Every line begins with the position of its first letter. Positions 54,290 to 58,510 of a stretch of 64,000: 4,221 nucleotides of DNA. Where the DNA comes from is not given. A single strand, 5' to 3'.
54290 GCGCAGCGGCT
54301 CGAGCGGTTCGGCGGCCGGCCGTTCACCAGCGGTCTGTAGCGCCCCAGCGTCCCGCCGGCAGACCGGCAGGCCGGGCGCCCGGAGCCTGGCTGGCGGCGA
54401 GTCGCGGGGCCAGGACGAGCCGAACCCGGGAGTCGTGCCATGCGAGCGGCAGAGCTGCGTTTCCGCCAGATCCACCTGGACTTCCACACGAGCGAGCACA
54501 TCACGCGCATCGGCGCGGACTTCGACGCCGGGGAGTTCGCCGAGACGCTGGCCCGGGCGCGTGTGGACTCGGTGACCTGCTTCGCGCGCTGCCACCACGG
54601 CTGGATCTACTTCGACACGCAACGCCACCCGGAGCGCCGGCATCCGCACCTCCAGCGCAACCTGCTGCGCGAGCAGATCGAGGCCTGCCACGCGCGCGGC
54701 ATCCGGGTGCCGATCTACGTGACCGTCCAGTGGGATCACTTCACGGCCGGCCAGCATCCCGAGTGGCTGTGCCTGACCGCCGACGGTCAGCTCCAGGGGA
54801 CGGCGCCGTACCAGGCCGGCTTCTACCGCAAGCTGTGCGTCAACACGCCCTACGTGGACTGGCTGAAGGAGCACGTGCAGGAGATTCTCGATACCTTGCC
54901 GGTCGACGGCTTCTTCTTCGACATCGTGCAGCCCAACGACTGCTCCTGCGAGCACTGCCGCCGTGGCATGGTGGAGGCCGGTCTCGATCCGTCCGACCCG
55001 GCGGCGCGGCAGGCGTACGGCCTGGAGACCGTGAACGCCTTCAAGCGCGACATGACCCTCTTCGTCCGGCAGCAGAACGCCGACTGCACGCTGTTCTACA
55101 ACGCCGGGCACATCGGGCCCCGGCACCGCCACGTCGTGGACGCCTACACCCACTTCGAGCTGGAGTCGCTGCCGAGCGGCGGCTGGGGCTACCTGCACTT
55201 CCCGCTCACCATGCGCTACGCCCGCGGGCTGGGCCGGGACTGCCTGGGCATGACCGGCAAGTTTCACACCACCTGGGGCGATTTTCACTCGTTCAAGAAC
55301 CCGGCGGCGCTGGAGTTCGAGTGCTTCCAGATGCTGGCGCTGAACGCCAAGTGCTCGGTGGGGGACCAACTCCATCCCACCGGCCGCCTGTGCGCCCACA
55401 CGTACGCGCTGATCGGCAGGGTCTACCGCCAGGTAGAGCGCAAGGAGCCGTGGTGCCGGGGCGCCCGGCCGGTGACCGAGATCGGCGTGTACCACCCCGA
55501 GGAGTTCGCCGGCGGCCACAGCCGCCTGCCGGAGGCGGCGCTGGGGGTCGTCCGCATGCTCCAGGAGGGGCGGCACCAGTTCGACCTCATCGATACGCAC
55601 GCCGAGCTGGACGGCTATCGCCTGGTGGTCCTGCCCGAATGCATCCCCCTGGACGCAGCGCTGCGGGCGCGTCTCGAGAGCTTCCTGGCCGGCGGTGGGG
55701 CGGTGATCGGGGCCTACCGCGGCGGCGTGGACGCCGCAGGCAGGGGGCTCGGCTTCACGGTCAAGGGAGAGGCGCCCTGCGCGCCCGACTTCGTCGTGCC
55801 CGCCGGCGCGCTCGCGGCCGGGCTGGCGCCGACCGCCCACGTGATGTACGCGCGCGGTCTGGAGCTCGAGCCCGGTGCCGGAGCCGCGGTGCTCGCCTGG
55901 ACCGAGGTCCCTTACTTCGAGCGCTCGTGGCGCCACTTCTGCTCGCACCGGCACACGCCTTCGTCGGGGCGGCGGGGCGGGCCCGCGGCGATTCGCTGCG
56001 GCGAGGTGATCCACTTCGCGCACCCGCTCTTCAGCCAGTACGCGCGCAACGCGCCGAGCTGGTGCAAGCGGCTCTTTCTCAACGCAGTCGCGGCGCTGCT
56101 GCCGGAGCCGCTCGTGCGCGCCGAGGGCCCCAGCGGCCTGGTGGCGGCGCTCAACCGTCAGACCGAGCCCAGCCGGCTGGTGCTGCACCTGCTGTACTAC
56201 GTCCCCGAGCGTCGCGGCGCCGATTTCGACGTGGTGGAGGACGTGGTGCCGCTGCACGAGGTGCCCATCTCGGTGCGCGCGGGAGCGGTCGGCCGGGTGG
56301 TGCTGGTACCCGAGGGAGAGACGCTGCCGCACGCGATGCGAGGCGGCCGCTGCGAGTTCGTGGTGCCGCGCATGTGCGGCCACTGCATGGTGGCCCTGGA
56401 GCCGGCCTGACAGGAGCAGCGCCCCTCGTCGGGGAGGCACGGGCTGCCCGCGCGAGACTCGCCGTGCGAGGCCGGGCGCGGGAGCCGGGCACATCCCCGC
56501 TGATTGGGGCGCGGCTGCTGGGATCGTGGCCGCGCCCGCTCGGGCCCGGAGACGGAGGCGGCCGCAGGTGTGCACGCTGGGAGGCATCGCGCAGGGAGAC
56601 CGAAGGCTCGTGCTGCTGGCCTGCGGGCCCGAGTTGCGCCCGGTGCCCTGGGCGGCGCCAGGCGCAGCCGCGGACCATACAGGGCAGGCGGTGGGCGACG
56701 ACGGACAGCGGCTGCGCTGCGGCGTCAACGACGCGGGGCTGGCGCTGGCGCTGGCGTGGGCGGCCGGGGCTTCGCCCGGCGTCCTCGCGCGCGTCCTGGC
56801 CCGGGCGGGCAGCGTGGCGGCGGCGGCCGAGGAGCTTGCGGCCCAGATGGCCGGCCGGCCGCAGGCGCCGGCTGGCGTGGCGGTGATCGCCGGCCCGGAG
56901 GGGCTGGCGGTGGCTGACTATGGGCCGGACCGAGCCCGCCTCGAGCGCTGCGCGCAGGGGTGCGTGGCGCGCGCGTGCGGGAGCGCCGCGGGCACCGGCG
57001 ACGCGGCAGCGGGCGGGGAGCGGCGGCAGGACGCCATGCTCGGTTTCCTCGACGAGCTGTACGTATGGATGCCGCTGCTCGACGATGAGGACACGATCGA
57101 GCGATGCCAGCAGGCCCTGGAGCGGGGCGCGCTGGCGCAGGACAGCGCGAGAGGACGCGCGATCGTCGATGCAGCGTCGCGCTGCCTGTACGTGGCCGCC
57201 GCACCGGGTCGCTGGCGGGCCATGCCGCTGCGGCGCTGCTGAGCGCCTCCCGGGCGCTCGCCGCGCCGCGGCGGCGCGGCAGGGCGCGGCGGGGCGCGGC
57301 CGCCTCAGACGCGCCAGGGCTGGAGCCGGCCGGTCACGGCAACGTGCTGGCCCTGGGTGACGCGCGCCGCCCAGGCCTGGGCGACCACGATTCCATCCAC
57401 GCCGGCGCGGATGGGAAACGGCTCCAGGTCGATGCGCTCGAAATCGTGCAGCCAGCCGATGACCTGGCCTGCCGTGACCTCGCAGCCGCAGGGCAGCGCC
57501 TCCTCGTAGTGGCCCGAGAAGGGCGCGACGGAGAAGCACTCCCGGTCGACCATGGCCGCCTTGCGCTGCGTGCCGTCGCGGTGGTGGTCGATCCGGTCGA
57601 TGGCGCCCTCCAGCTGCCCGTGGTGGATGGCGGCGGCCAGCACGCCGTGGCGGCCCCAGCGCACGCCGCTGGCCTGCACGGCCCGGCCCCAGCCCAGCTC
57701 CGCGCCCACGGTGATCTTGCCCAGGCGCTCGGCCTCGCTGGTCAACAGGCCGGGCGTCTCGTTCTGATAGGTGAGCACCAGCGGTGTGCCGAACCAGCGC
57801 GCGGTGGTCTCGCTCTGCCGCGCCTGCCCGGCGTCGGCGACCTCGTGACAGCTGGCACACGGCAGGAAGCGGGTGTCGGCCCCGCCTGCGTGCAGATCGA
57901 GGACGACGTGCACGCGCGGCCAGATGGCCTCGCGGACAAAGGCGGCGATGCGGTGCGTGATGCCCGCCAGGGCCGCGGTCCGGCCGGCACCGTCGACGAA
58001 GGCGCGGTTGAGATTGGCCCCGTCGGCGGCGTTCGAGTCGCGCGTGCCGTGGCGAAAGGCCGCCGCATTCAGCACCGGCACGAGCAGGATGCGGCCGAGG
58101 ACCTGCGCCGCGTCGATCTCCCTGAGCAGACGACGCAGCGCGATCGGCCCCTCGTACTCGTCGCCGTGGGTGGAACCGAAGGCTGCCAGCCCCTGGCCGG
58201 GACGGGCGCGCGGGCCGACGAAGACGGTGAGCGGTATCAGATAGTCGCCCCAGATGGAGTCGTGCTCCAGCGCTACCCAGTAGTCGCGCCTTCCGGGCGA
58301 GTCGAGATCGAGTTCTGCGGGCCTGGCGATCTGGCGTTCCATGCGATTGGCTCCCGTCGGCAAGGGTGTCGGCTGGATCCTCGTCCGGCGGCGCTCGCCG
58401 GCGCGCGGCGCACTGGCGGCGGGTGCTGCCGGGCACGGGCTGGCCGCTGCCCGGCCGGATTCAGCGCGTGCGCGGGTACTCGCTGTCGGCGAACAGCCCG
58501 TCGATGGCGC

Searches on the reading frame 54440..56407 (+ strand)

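Call 7: search_protein_families(library=pfam, proteins=[window:54440-56407:+], max_evalue=0.001)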
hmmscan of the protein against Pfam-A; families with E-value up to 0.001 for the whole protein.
window:54440-56407:+ (656 aa): 2 families
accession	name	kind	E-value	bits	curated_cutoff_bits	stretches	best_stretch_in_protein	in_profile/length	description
PF14871.12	GHL6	-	1.4e-42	145.5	35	1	29-162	1-132/132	Hypothetical glycosyl hydrolase 6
PF08532.16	Glyco_hydro_42M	-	5.2e-06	26.5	25.8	1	380-430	45-95/207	Beta-galactosidase trimerisation domain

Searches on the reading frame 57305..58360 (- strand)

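Call 7: search_protein_families(library=pfam, proteins=[window:57305-58360:-], max_evalue=0.001)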
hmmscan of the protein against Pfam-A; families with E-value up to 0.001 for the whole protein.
window:57305-58360:- (351 aa): 1 family
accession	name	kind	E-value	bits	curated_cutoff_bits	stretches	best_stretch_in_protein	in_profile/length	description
PF24827.1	AstE_AspA_cat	-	2.2e-31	109.3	25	1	55-243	2-188/192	Succinylglutamate desuccinylase/Aspartoacylase catalytic domain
